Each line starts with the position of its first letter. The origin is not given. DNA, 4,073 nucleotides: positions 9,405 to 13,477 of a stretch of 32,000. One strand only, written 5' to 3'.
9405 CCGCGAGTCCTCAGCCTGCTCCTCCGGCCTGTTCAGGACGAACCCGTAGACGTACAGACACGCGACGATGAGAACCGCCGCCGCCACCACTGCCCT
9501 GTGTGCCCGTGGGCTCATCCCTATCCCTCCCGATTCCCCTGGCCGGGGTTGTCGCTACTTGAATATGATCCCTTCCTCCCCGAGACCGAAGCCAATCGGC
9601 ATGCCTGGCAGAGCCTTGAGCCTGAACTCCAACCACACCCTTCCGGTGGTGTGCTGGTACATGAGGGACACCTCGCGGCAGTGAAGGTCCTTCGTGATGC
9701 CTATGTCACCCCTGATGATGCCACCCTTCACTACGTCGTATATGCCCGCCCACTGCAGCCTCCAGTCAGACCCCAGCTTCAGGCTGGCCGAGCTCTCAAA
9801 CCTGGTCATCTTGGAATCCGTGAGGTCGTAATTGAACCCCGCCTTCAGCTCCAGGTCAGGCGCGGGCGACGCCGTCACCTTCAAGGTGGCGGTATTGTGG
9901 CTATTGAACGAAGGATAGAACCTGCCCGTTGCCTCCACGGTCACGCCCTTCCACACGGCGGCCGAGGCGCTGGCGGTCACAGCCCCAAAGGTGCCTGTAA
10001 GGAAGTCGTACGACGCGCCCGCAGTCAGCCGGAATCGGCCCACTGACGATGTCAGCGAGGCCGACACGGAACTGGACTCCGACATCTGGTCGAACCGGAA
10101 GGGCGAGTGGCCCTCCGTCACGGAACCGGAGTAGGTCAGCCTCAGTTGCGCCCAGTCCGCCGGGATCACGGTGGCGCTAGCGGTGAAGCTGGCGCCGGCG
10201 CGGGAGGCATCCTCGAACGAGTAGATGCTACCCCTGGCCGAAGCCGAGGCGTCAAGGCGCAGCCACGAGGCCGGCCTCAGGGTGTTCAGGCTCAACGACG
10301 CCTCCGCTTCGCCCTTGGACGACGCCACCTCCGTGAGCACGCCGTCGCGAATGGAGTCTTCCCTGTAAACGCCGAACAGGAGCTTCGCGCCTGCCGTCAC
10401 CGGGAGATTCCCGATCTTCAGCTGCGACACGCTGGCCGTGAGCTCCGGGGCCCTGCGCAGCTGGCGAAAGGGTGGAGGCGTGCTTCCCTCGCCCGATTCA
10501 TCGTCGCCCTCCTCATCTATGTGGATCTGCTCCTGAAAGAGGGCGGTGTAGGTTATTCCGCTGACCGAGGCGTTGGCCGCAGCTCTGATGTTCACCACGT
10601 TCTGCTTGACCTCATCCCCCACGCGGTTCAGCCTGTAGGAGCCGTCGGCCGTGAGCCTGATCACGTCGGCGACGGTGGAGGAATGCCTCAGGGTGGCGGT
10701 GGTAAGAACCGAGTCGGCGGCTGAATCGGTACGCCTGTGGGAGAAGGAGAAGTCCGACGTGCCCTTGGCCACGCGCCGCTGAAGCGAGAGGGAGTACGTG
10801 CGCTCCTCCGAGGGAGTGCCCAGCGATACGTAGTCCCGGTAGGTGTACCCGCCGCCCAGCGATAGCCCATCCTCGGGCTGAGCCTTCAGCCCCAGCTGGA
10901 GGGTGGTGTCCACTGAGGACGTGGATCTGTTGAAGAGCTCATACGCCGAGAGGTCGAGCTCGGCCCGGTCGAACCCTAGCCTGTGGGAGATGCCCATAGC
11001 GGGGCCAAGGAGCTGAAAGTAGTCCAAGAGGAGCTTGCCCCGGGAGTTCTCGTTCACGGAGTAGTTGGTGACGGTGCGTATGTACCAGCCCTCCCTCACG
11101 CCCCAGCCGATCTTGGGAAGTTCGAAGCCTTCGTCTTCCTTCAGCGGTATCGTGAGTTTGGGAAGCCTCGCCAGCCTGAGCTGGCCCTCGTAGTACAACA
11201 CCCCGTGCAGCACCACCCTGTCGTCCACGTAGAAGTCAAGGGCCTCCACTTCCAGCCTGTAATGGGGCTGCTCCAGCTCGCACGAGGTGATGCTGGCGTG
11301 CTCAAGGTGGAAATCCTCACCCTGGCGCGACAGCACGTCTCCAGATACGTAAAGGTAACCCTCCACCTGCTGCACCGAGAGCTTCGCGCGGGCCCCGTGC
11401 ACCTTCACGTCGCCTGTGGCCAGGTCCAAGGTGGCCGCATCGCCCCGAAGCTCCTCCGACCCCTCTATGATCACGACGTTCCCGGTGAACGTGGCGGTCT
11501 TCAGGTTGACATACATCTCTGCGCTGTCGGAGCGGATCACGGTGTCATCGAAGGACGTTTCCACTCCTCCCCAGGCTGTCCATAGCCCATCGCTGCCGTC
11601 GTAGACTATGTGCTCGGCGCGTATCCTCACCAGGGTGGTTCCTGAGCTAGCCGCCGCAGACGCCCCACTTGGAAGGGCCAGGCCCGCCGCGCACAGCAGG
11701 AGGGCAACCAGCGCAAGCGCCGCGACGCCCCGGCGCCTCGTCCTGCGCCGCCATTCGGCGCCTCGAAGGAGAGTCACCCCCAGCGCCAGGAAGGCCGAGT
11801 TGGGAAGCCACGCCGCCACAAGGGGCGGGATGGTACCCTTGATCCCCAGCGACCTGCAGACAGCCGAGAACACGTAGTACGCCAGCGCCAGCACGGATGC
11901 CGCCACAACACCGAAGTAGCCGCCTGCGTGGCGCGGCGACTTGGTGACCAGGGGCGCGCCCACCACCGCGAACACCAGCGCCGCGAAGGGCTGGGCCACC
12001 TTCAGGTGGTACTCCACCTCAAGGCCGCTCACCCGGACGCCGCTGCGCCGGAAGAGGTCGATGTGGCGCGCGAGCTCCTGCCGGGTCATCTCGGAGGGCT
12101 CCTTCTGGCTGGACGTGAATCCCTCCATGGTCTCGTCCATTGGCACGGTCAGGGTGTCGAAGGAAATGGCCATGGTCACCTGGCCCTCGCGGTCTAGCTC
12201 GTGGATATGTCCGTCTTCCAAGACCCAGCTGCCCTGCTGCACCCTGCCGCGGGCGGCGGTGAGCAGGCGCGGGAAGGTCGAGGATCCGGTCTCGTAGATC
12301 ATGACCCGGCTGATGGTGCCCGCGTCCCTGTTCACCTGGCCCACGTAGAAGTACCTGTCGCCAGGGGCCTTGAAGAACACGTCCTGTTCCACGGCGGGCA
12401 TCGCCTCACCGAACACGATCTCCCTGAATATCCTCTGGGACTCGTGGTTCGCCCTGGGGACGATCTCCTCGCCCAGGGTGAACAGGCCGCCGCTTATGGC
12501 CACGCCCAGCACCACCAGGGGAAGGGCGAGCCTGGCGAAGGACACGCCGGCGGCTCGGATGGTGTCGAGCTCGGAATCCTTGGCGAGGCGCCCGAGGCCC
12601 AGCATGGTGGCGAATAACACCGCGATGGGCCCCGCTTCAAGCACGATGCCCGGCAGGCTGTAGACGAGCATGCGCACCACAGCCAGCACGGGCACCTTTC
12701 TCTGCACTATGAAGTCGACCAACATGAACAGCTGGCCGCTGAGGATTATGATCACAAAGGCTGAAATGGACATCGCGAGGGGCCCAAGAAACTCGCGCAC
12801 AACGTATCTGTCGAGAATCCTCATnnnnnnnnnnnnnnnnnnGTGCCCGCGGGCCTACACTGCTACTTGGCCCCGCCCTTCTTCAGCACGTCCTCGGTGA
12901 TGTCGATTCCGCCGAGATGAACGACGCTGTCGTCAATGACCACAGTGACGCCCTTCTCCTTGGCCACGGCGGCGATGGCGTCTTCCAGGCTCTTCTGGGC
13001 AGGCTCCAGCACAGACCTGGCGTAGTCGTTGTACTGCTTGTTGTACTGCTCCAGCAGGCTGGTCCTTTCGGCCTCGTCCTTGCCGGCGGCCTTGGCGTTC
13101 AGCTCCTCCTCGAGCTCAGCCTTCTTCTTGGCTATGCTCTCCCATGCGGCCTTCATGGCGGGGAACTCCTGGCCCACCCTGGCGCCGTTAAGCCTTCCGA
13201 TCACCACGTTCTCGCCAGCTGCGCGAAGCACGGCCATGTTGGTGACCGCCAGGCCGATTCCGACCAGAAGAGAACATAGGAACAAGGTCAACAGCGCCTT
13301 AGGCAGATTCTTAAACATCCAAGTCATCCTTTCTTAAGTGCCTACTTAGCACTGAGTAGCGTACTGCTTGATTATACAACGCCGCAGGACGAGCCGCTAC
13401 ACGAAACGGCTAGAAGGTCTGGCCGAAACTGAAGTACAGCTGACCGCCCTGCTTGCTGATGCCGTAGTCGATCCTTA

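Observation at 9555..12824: One continuous ORF joins an inner-membrane LptF/G permease to an LptD-like outer-membrane LPS translocon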

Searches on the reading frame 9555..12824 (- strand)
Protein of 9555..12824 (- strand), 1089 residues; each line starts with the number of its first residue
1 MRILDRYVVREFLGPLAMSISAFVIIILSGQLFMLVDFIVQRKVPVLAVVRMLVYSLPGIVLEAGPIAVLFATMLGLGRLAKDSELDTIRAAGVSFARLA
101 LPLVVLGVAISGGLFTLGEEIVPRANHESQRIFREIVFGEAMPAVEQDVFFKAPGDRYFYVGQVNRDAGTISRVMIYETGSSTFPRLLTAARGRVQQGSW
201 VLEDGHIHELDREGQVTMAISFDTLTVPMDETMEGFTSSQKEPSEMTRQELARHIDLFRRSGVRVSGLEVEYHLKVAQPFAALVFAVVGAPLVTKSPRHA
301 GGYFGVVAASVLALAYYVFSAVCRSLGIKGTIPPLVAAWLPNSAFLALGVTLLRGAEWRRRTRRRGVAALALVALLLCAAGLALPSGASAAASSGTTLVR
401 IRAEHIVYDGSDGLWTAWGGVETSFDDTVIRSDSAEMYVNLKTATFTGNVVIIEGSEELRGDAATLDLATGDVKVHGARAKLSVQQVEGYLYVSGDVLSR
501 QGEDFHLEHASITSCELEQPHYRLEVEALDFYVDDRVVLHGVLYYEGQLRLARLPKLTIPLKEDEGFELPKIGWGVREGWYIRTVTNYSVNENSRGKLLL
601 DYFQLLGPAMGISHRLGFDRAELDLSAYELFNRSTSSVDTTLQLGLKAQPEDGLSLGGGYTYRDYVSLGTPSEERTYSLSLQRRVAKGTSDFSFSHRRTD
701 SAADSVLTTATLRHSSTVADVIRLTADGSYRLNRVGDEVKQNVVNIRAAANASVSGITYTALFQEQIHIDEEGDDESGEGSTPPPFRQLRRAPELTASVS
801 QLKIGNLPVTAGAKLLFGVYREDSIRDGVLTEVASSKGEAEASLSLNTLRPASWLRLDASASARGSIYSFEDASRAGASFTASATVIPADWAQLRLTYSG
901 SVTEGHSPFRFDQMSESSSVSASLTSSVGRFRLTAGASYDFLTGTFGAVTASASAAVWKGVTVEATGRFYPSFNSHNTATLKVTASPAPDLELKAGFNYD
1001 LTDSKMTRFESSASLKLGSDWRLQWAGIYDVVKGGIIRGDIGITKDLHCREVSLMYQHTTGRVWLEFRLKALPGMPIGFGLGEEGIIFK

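Call 3: search_protein_families(library=pfam, proteins=[window:9555-12824:-], max_evalue=0.01)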
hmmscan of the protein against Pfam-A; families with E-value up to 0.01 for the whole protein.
window:9555-12824:- (1089 aa): 3 families
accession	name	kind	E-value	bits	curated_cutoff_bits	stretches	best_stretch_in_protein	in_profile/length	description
PF03739.19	LptF_LptG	-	1.9e-92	310.4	27.9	1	6-354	1-352/353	Lipopolysaccharide export system permease LptF/LptG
PF03968.19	LptD_N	-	9.1e-05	23.1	20.4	1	430-471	2-43/113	LptA/(LptD N-terminal domain) LPS transport protein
PF12600.14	DUF3769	-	0.00018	21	20.5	1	890-944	350-405/444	Protein of unknown function (DUF3769)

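Call 4: search_protein_families(library=ncbifam, proteins=[window:9555-12824:-], max_evalue=0.01)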
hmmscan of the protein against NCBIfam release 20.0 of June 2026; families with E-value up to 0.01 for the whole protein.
window:9555-12824:- (1089 aa): 4 families
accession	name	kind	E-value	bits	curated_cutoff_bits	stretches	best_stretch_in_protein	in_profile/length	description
TIGR04408.1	LptG_lptG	equivalog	3.2e-66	223.4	240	1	3-354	1-349/351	LPS export ABC transporter permease LptG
TIGR04407.1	LptF_YjgP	equivalog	4.7e-56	190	230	1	3-353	1-345/347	LPS export ABC transporter permease LptF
NF002997.0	PRK03761.1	equivalog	0.00027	19.2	683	1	435-582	93-242/783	LPS assembly protein LptD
TIGR03002.1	outer_YhbN_LptA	equivalog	0.00038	20.3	71.7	1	430-478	12-61/142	lipopolysaccharide transport periplasmic protein LptA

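Call 52: predict_structure(alignment_id=A2)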
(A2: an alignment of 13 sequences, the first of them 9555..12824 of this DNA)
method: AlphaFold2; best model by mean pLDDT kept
length: 1089 residues; sequences in the alignment: 13
mean_pLDDT: 64.8   pTM: 0.38
mean pLDDT of the five models: 64.8, 63.2, 60.6, 58.4, 58.1
residues with pLDDT >= 90: 37; 70-90: 425; 50-70: 369; < 50: 258
segments of 3 or more residues with pLDDT < 50: 1-5, 139-159, 161-250, 256-275, 296-302, 358-372, 374-397, 485-489, 514-522, 549-552, 562-570, 572-577, 772-785, 827-829, 1072-1075, 1078-1081, 1084-1089
pLDDT, mean of each block of 10 residues (from residue 1): 46 61 65 61 63 66 66 62 51 57 67 65 59 53 41 43 38 42 36 32 38 40 29 34 45 49 36 47 61 49 54 68 59 59 66 55 43 47 34 43 69 73 78 82 80 74 78 72 50 68 69 48 63 63 52 54 47 48 67 76 75 83 88 77 89 86 80 90 85 91 85 84 87 78 83 80 76 46 49 72 74 80 53 71 81 79 80 73 84 86 68 70 84 85 78 81 83 72 75 82 79 77 79 69 68 72 63 46 45
secondary structure, 60 per line:
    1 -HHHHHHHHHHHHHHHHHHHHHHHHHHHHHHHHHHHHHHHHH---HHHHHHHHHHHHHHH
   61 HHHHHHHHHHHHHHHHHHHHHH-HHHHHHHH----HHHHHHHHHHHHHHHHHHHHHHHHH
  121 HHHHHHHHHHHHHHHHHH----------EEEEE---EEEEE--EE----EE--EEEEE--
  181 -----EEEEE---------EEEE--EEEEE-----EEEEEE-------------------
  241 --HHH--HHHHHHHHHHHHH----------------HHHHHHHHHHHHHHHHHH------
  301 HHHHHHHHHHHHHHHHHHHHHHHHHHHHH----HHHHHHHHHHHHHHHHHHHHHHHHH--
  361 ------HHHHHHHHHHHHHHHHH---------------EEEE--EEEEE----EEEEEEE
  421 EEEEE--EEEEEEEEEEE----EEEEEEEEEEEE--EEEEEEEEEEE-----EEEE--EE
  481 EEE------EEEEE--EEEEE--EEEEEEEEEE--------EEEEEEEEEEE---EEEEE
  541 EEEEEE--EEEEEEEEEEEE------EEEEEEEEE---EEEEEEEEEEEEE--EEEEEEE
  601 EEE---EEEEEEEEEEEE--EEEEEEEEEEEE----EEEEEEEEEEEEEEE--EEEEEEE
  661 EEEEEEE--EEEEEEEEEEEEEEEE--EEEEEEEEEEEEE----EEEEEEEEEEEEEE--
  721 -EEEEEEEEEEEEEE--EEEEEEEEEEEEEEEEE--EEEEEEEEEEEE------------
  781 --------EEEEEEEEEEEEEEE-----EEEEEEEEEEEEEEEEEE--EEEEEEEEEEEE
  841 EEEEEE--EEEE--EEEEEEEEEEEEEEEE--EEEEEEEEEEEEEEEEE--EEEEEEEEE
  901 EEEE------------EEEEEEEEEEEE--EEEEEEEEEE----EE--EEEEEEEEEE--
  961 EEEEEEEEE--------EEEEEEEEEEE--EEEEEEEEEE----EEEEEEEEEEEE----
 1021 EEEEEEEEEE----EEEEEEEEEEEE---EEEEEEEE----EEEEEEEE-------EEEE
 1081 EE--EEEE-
elements in order (helices of 4 or more, strands of 3 or more residues): H2-42 H46-82 H84-91 H96-138 E149-153 E157-161 E174-178 E186-190 E200-203 E206-210 E216-221 H248-260 H277-294 H301-329 H334-358 H367-383 E399-402 E405-409 E414-425 E428-438 E443-454 E457-467 E473-476 E479-483 E490-494 E497-501 E504-513 E522-532 E536-546 E549-560 E567-575 E579-591 E594-603 E607-618 E621-632 E637-651 E654-667 E670-685 E688-700 E705-718 E722-735 E738-754 E757-768 E789-803 E809-826 E829-846 E849-852 E855-870 E873-889 E892-904 E917-928 E931-940 E949-958 E961-969 E978-988 E991-1000 E1005-1016 E1021-1030 E1035-1046 E1050-1057 E1062-1069 E1077-1082 E1085-1088

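Call 61: find_encoding_contigs(protein=window:9555-12824:-, flank=10000, max_places=5)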
Protein window:9555-12824:- (1089 aa): 22 contigs read that carry it; 5 places shown.
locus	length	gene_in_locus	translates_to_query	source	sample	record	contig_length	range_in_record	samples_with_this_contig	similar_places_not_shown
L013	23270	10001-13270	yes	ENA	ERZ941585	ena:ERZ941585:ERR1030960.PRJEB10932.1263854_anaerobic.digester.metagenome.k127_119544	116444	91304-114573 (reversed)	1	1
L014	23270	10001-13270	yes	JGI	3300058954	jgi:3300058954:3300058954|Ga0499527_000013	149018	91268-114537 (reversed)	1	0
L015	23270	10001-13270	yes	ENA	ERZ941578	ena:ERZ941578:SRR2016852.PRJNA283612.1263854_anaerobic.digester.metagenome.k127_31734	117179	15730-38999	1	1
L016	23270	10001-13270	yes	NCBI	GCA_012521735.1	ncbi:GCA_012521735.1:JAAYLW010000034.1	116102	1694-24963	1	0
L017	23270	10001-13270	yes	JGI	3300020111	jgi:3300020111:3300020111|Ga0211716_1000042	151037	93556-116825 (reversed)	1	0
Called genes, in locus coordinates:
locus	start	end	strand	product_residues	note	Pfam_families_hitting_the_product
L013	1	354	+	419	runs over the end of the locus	PF00275:EPSP_synthase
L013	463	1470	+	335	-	PF08486:SpoIID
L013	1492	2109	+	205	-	PF01551:Peptidase_M23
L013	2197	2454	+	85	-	PF12116:SpoIIID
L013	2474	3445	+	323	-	PF06723:MreB_Mbl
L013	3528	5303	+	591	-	PF05580:Peptidase_S55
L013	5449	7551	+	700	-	-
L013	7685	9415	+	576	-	PF08479:POTRA_2 (faint), PF07244:POTRA, PF01103:Omp85, PF03865:ShlB (weak)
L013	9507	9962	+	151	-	PF03938:OmpH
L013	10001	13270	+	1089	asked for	PF03739:LptF_LptG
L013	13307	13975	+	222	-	PF06835:LptC (faint)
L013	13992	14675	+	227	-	PF06835:LptC (faint), PF03968:LptD_N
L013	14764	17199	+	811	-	-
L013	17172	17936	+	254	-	PF00005:ABC_tran, PF13304:AAA_21 (weak)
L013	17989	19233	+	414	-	-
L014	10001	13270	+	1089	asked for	PF03739:LptF_LptG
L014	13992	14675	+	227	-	PF06835:LptC (faint), PF03968:LptD_N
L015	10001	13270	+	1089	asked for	PF03739:LptF_LptG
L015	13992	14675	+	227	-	PF06835:LptC (faint), PF03968:LptD_N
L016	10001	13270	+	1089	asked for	PF03739:LptF_LptG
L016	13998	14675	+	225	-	PF06835:LptC (faint), PF03968:LptD_N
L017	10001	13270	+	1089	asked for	PF03739:LptF_LptG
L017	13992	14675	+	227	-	PF06835:LptC (faint), PF03968:LptD_N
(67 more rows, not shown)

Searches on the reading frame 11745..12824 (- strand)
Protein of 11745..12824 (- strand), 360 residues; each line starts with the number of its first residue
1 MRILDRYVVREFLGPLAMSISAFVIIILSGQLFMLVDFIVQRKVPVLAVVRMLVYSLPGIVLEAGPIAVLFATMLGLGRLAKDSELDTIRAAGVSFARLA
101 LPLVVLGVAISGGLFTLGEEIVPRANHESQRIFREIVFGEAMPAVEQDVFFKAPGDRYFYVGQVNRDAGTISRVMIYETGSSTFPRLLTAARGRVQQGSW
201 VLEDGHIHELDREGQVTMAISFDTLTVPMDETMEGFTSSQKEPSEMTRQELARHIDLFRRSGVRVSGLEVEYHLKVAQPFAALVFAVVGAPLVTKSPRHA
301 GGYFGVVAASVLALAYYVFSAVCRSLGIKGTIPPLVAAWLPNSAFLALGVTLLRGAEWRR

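Call 63: find_homologous_proteins(query=window:11745-12824:-, max_evalue=1e-20)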
Query window:11745-12824:- (360 aa): 24 proteins with E <= 1e-20 among 8000 candidates.
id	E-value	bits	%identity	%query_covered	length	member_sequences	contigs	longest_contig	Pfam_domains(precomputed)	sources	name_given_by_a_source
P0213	7.6e-170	583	100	76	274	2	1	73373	PF03739.20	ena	-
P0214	1.8e-144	499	64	99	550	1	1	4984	PF03739.20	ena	-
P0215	7.2e-106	372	63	75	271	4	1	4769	PF03739.20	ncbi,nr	ncbi:MAG TPA: LptF/LptG family permease, partial [Bacillota bacterium]|nr:LptF/LptG family permease 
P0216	1.3e-97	345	48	98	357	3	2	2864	PF03739.20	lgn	-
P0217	1.3e-90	322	46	99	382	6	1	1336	PF03739.20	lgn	-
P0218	5.0e-90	320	45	98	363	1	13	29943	PF03739.20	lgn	-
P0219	1.9e-89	318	43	99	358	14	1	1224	PF03739.20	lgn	-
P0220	6.7e-82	293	37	98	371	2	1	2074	PF03739.20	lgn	-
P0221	3.7e-81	291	42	99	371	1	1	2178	PF03739.20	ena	-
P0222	6.2e-78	280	40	100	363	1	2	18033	PF03739.20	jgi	jgi:lipopolysaccharide export system permease protein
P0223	3.9e-60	222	35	98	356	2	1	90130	PF03739.20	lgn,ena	-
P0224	2.5e-53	199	33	95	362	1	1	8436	PF03739.20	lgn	-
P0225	4.5e-53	199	37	95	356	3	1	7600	PF03739.20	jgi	-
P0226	2.1e-46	177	24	89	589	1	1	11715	PF03739.20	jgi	jgi:lipopolysaccharide export system permease protein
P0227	1.4e-41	161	31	98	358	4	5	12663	PF03739.20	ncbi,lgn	ncbi:MAG: LptF/LptG family permease [Armatimonadota bacterium]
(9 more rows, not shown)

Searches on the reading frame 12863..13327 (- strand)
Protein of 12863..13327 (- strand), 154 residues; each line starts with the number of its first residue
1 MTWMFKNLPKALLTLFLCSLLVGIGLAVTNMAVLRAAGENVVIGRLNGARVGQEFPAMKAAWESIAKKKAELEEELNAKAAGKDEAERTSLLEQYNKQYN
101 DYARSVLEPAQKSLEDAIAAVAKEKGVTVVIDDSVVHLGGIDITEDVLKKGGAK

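Call 3: search_protein_families(library=pfam, proteins=[window:12863-13327:-], max_evalue=0.01)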
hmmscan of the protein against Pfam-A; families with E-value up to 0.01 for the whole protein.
window:12863-13327:- (154 aa): 1 family
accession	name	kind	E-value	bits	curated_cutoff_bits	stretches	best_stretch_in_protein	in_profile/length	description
PF03938.19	OmpH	-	1e-12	48.9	32.4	1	93-150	78-140/141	Outer membrane protein (OmpH-like)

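Call 4: search_protein_families(library=ncbifam, proteins=[window:12863-13327:-], max_evalue=0.01)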
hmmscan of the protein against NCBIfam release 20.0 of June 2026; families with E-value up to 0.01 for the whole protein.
window:12863-13327:- (154 aa): 0 families
